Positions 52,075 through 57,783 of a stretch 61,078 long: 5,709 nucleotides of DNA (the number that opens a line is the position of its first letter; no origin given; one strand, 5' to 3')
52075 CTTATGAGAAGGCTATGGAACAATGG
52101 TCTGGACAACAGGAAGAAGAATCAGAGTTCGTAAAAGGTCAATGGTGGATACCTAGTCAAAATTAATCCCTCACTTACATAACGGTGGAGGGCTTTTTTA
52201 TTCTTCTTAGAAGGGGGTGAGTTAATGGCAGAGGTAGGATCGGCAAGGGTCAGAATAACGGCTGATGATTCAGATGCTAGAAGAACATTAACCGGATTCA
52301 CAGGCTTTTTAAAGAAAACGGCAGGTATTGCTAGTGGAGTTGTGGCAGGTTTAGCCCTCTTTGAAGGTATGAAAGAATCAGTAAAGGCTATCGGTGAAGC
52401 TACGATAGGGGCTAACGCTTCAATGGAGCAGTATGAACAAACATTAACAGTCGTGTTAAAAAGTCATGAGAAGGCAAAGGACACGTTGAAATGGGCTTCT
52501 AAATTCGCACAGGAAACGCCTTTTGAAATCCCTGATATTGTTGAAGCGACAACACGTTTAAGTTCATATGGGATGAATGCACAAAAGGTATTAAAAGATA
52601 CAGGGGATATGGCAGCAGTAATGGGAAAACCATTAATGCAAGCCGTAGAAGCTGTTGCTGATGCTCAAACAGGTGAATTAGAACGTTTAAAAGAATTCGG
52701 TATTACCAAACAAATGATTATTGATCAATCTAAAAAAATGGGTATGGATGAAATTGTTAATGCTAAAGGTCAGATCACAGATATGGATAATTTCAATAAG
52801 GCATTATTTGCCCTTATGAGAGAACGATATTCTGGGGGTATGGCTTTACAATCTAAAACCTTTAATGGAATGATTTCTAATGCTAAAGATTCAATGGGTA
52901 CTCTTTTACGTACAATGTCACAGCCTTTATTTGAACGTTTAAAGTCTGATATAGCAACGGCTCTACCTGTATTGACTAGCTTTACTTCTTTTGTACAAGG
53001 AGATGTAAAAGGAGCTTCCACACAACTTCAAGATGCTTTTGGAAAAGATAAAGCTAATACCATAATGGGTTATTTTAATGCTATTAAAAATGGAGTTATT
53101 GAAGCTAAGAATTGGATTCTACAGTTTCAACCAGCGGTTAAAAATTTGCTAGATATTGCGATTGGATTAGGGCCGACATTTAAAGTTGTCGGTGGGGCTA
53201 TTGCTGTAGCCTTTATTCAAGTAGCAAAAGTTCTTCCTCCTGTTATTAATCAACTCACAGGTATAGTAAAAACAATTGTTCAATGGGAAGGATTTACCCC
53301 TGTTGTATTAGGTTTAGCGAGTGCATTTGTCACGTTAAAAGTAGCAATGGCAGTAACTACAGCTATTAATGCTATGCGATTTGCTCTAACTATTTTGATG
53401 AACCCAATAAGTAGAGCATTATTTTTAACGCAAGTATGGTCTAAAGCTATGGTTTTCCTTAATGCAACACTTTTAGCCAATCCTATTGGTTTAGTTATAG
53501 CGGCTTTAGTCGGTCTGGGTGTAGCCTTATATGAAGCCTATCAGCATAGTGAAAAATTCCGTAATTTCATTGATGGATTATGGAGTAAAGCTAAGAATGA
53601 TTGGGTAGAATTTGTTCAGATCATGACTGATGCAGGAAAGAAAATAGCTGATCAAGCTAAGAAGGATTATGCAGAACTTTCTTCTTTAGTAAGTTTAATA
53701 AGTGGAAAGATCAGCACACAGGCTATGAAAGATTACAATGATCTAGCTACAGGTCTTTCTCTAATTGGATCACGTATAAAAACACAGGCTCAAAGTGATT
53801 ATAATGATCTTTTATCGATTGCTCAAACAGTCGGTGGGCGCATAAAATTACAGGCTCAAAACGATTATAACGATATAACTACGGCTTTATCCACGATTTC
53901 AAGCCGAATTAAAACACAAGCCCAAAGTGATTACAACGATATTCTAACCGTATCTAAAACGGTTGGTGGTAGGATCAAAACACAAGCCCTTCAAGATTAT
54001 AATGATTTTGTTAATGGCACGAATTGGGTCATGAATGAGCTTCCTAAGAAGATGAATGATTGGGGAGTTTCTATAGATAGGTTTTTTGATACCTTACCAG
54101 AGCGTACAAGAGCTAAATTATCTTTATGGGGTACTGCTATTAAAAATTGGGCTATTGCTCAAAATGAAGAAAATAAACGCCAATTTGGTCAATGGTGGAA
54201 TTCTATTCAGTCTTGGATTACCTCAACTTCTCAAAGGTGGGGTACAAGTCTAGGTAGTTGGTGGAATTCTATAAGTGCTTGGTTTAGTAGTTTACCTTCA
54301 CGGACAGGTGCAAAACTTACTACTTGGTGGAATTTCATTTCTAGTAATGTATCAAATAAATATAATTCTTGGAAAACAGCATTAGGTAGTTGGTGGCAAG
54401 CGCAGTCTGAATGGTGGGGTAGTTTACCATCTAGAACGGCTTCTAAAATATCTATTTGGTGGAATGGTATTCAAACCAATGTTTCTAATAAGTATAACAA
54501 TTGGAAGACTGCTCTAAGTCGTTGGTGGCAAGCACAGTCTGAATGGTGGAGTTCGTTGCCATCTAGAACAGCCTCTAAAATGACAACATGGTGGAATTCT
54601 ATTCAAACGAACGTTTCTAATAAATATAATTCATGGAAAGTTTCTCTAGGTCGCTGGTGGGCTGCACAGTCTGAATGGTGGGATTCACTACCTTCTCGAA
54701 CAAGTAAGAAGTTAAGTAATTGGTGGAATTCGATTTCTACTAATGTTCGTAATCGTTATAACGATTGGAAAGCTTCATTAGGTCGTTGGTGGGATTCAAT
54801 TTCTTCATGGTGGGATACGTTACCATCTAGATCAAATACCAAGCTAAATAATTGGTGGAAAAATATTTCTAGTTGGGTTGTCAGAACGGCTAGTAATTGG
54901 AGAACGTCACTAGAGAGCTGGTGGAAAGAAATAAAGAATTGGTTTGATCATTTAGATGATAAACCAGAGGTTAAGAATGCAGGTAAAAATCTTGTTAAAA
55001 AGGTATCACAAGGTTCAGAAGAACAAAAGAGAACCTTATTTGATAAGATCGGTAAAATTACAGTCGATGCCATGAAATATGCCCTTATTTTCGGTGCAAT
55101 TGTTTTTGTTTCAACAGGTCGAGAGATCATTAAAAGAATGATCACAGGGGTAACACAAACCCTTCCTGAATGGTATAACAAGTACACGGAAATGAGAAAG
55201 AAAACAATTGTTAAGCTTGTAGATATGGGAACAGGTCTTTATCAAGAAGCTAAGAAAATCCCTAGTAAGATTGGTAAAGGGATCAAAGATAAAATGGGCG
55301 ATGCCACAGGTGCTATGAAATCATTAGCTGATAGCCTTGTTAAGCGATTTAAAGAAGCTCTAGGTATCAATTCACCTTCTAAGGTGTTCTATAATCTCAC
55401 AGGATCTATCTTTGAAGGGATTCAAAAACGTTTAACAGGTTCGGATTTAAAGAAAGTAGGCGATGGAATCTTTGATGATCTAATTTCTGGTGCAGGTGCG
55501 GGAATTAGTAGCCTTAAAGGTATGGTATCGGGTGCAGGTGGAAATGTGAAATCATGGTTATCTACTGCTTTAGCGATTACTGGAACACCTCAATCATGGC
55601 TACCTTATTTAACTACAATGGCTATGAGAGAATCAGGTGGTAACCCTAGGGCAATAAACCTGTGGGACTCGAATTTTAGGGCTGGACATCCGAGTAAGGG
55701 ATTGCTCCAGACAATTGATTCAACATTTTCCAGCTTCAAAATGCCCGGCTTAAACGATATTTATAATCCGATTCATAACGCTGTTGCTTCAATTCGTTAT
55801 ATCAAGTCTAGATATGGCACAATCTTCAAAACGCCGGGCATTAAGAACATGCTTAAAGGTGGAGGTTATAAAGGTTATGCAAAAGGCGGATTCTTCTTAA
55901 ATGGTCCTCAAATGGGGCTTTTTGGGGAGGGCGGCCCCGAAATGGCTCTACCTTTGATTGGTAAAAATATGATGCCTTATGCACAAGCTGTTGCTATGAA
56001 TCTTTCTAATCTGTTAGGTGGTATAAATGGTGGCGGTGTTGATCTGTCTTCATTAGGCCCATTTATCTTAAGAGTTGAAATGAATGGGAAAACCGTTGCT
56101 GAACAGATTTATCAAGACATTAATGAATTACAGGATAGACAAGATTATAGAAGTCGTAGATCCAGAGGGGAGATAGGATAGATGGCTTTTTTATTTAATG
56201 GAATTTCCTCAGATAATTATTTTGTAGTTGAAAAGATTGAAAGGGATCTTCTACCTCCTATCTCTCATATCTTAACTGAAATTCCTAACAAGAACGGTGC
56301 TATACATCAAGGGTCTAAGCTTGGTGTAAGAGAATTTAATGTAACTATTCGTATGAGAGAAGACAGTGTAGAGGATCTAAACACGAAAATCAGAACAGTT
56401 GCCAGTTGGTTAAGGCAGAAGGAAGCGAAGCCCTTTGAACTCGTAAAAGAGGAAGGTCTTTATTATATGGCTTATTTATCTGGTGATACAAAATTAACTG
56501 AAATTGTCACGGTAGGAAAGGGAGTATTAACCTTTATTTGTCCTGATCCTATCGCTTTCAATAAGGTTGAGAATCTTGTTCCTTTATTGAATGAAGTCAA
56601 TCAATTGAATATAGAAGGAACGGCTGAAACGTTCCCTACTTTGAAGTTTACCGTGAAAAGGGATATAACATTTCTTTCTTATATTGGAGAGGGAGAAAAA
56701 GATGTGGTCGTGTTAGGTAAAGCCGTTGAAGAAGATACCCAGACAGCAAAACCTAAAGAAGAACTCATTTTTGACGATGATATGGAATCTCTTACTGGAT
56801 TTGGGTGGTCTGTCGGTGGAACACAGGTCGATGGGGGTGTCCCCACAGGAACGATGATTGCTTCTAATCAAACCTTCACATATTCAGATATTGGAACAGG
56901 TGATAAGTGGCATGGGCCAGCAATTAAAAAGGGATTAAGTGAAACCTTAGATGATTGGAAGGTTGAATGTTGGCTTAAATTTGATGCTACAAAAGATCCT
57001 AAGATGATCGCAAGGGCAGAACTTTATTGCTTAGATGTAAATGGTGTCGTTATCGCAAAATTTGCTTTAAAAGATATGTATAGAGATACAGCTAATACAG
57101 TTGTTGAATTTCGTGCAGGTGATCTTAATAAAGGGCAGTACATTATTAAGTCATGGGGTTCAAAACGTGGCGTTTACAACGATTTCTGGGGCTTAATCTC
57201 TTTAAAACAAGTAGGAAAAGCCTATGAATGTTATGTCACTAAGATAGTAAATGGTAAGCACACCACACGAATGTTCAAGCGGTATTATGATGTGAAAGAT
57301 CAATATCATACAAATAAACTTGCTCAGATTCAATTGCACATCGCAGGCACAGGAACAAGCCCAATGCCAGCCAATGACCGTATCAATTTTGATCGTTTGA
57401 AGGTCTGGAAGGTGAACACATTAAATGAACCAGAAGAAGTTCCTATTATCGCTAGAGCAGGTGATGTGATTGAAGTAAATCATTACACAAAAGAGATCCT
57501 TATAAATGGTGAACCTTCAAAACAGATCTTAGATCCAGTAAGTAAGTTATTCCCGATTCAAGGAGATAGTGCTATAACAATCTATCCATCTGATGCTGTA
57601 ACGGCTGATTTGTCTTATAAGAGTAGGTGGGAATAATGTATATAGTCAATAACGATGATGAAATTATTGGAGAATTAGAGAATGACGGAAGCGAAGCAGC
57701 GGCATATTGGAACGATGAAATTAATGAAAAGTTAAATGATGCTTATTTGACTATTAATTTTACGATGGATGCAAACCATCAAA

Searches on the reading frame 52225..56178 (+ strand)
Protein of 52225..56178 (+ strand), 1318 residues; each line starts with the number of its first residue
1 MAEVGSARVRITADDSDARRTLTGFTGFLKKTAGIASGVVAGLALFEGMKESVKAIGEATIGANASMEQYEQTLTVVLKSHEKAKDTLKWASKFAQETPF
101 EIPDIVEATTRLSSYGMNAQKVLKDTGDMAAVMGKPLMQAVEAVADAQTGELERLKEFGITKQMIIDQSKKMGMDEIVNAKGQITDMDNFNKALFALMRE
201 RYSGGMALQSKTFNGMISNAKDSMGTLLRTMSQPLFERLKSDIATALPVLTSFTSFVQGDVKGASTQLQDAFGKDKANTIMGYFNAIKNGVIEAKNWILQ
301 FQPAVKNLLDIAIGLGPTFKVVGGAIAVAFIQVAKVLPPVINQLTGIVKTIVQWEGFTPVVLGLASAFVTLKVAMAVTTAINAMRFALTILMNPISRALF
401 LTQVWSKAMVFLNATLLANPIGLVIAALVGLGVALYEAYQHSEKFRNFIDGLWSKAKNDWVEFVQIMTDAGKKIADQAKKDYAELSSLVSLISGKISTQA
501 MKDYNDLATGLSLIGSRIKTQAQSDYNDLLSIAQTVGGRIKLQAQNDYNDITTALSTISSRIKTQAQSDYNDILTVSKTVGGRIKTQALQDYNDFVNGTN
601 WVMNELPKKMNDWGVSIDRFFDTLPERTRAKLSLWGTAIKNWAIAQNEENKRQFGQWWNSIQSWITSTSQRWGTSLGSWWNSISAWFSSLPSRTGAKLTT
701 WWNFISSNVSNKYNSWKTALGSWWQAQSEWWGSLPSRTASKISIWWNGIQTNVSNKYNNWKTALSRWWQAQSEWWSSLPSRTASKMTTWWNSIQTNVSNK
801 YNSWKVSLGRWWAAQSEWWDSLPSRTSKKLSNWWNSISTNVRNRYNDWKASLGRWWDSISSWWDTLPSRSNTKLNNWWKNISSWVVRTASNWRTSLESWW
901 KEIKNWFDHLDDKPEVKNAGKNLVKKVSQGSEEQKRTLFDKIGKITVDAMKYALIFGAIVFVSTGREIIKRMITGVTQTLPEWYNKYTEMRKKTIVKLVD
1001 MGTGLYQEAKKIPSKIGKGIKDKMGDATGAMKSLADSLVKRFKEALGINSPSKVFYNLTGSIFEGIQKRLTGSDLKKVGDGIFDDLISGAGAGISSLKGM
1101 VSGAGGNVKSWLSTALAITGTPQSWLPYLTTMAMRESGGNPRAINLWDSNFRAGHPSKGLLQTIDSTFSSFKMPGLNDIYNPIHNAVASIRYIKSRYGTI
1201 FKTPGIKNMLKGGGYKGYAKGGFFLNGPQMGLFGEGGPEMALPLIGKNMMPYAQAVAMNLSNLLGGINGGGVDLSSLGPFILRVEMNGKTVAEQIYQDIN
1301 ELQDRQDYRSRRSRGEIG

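Call 28: search_protein_families(library=pfam, proteins=[window:52225-56178:+])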
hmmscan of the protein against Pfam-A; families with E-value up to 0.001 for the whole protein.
window:52225-56178:+ (1318 aa): 2 families
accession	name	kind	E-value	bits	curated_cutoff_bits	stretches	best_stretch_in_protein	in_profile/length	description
PF20155.4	TMP_3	-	2.8e-12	47.2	41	1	61-232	4-191/192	Tape measure protein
PF01464.25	SLT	-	1.7e-09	37.7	21.3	1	1121-1200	9-83/117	Transglycosylase SLT domain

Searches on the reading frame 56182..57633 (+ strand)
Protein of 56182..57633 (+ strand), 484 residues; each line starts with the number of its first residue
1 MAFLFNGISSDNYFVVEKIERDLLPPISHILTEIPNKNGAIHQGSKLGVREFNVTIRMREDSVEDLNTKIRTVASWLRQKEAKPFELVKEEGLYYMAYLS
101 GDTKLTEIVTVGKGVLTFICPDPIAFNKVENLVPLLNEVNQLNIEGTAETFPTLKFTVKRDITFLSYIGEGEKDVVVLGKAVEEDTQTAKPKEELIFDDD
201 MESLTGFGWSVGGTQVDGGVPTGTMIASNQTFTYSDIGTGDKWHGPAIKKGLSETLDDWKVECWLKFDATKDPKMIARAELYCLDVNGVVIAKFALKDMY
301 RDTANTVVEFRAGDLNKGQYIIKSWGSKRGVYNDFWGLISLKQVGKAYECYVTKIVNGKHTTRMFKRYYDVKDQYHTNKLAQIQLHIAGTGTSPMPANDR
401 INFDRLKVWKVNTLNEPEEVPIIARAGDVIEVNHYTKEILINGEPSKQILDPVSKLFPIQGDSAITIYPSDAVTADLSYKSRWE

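Call 28: search_protein_families(library=pfam, proteins=[window:56182-57633:+])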
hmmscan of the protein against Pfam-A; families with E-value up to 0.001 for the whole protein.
window:56182-57633:+ (484 aa): 2 families
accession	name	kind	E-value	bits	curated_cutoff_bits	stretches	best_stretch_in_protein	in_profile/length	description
PF05709.17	Sipho_tail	-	1.8e-17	64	24.2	1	15-120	10-118/118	Phage tail protein RIFT-related domain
PF22768.1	SPP1_Dit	-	1.1e-07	32.4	25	1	391-483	2-97/97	Siphovirus-type tail component, C-terminal domain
